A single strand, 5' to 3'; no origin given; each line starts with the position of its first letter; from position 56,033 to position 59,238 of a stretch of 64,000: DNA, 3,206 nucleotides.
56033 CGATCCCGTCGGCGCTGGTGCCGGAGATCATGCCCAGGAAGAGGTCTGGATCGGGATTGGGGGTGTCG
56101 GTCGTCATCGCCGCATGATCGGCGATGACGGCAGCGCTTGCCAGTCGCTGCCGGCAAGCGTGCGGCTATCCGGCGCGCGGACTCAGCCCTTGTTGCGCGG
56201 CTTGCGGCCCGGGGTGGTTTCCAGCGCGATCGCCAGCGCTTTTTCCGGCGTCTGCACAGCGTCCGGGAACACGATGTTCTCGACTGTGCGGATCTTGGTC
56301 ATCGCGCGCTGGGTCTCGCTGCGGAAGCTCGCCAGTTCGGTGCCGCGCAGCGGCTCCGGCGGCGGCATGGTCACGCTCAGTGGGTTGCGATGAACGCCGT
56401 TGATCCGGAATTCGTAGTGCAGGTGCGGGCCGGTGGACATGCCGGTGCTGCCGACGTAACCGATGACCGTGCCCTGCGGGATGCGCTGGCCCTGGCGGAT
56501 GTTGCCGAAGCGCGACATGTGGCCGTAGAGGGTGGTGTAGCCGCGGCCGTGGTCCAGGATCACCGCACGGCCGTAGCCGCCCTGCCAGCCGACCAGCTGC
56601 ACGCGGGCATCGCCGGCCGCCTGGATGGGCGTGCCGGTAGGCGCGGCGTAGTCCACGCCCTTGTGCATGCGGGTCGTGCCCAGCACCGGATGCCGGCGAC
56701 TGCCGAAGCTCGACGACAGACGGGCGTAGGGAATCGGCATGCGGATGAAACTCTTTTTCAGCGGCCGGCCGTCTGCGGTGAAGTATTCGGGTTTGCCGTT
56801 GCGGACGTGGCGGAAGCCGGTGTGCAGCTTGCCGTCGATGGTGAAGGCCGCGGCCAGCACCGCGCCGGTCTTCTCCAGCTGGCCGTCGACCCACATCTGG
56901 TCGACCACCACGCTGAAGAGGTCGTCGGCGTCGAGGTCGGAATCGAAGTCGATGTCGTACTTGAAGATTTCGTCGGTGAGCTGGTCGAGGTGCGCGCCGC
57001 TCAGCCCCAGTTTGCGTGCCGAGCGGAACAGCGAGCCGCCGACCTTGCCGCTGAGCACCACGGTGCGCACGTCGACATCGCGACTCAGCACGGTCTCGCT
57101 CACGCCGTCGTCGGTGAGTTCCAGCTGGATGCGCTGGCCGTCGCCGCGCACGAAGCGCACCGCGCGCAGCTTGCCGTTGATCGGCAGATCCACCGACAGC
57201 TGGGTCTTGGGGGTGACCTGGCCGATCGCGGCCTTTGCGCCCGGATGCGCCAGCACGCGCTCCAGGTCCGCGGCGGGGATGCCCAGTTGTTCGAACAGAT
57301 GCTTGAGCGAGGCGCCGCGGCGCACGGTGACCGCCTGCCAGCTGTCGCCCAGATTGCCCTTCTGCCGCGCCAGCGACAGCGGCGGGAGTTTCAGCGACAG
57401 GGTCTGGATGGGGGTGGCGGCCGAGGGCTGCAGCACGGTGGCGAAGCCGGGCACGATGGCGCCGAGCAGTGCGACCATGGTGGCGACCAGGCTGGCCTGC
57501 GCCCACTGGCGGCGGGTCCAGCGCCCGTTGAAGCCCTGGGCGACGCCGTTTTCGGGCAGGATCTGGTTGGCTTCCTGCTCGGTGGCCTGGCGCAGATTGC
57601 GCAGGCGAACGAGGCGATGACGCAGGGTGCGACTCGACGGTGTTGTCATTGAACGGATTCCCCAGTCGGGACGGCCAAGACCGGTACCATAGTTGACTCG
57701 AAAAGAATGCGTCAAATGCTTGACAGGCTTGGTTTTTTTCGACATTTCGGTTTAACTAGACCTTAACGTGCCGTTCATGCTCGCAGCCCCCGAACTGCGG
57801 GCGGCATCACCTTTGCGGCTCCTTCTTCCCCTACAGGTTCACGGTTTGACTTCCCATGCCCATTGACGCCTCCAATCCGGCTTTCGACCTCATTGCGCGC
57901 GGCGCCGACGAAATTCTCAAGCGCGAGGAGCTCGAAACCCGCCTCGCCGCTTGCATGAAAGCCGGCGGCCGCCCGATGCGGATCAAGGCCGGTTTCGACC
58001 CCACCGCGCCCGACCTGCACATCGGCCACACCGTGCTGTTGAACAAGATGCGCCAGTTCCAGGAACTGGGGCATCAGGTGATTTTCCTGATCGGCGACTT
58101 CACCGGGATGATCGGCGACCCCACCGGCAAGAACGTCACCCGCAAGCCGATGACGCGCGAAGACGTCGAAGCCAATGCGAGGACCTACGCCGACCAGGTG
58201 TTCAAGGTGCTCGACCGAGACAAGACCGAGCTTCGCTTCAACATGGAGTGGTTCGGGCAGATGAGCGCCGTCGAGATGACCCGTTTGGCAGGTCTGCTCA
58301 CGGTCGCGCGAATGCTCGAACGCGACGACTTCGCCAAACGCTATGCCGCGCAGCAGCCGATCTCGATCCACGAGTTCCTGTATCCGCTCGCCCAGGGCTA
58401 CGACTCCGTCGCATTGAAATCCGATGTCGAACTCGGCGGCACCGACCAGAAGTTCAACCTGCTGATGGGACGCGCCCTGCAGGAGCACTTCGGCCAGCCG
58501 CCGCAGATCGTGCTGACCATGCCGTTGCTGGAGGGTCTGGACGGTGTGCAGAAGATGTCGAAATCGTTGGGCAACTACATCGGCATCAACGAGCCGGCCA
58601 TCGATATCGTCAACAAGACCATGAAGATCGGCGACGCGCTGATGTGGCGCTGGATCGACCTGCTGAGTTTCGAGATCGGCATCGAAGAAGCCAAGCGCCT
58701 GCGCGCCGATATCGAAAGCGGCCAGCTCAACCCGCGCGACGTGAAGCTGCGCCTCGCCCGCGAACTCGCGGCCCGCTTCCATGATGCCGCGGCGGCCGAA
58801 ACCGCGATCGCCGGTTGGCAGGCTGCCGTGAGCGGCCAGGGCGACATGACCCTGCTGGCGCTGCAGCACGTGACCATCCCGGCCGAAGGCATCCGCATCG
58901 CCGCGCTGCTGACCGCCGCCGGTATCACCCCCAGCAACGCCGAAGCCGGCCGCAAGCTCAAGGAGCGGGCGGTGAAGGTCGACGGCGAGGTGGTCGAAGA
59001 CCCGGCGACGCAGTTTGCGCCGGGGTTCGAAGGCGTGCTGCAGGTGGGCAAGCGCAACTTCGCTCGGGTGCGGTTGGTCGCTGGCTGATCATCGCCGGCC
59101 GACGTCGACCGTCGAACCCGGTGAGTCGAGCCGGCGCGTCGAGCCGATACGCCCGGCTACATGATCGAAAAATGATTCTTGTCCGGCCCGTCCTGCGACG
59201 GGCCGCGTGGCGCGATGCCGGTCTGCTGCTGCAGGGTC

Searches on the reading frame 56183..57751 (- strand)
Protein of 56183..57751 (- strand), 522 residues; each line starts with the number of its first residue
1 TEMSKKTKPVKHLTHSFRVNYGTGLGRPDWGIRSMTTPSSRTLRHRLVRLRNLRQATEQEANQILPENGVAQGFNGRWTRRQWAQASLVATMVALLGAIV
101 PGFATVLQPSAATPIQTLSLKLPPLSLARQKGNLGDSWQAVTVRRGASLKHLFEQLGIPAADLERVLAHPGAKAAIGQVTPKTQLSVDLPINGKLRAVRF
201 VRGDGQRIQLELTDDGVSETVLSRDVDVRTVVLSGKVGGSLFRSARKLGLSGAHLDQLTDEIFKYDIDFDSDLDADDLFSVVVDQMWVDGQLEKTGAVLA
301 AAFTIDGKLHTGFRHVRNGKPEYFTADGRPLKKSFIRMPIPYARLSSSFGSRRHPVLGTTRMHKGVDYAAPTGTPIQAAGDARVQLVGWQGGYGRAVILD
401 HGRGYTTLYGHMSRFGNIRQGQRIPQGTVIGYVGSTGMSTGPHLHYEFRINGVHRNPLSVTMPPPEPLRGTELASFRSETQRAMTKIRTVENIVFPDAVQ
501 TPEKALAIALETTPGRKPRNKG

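Call 47: search_protein_families(library=pfam, proteins=[window:56183-57751:-], max_evalue=0.0001)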
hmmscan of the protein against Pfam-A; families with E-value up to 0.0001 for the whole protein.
window:56183-57751:- (522 aa): 3 families
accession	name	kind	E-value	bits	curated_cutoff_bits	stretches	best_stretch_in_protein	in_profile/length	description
PF01551.29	Peptidase_M23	-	2.4e-34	117.8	28.7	1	361-457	1-96/96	Peptidase family M23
PF19425.4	Csd3_N2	-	2.4e-09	37.6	27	1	230-349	6-120/122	Csd3 second domain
PF22310.2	NMB0315_dom_I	-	5.2e-05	24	27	0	138-205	3-71/83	NMB0315-like, domain I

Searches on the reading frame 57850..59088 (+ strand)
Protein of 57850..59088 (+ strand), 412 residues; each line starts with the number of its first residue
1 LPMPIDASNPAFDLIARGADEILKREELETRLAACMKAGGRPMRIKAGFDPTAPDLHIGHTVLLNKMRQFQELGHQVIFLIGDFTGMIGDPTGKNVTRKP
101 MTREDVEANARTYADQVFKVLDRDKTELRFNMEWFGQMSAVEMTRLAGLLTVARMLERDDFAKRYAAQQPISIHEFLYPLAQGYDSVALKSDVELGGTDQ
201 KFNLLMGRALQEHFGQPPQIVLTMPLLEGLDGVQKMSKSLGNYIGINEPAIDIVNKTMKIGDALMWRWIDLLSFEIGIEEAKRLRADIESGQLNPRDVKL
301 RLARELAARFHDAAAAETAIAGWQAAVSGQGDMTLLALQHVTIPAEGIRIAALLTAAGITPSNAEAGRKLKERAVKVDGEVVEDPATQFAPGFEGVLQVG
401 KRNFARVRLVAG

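Call 47: search_protein_families(library=pfam, proteins=[window:57850-59088:+], max_evalue=0.0001)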
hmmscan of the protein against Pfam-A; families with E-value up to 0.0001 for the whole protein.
window:57850-59088:+ (412 aa): 2 families
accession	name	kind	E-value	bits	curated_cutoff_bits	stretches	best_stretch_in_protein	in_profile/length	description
PF00579.31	tRNA-synt_1b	-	4.2e-76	256.5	21.1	1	40-325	3-289/292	tRNA synthetases class I (W and Y)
PF22421.1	SYY_C-terminal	-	9e-05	22.7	27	0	340-390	11-61/83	Tyrosine--tRNA ligase SYY-like C-terminal domain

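Call 48: list_cluster_members(proteins=[window:57850-59088:+, window:47324-47785:+, window:54933-56165:-, window:33411-34895:-, window:22947-23945:-, window:25469-27343:-, window:32992-33171:-])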
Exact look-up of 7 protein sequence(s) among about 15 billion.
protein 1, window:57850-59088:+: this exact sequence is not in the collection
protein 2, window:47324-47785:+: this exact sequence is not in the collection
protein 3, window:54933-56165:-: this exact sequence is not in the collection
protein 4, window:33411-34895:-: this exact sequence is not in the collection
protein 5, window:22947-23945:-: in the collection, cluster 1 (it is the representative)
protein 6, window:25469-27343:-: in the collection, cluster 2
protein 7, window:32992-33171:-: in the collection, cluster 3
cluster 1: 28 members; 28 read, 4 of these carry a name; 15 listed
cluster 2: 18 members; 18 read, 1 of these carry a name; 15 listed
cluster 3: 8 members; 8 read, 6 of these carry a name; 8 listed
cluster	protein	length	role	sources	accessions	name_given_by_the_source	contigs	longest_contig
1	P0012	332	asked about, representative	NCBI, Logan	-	-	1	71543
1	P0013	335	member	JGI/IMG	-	Lantibiotic biosynthesis dehydratase C-term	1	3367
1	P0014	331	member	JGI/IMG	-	Lantibiotic biosynthesis dehydratase C-term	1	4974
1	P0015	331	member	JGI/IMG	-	Lantibiotic biosynthesis dehydratase C-term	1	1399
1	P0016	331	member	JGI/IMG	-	Lantibiotic biosynthesis dehydratase C-term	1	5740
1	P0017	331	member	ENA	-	-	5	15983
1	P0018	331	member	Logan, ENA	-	-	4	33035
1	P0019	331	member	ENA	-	-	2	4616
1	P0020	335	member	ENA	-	-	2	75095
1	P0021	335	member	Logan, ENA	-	-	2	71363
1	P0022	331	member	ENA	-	-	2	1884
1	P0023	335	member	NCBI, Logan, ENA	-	-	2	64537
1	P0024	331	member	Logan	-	-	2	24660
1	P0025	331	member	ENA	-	-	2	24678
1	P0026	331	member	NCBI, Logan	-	-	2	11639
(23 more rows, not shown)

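Call 54: find_homologous_proteins(query=window:57850-59088:+, max_evalue=1e-100)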
Query window:57850-59088:+ (412 aa): 7996 proteins with E <= 1e-100 among 8000 candidates; the best 120 are listed.
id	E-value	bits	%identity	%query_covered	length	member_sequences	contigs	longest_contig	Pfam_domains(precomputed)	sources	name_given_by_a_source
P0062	1.1e-268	909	100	100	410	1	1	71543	PF00579.32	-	-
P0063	7.8e-255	863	95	100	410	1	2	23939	PF00579.32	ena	-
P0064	3.7e-248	841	93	99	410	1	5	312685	PF22421.2,PF00579.32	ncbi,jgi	jgi:tyrosyl-tRNA synthetase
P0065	2.0e-247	839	92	99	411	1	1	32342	PF00579.32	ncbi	-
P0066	1.8e-246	836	91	100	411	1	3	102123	PF22421.2,PF00579.32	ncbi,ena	-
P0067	2.2e-246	835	92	100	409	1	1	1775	PF22421.2,PF00579.32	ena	-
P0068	5.8e-246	834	92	100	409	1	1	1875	PF22421.2,PF00579.32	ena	-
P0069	1.2e-245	833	92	100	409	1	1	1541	PF22421.2,PF00579.32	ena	-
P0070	3.1e-245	832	92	100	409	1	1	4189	PF22421.2,PF00579.32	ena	-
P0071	1.0e-242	823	91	99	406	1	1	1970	PF00579.32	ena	-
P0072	2.4e-242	822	91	99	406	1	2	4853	PF00579.32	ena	-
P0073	9.2e-239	810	91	97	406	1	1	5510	PF22421.2,PF00579.32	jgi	jgi:tyrosyl-tRNA synthetase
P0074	1.5e-237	806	90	98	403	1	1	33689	PF22421.2,PF00579.32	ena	-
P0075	1.9e-237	806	89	100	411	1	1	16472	PF22421.2,PF00579.32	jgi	jgi:tyrosyl-tRNA synthetase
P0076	2.0e-237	806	89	100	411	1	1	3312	PF22421.2,PF00579.32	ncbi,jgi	jgi:tyrosyl-tRNA synthetase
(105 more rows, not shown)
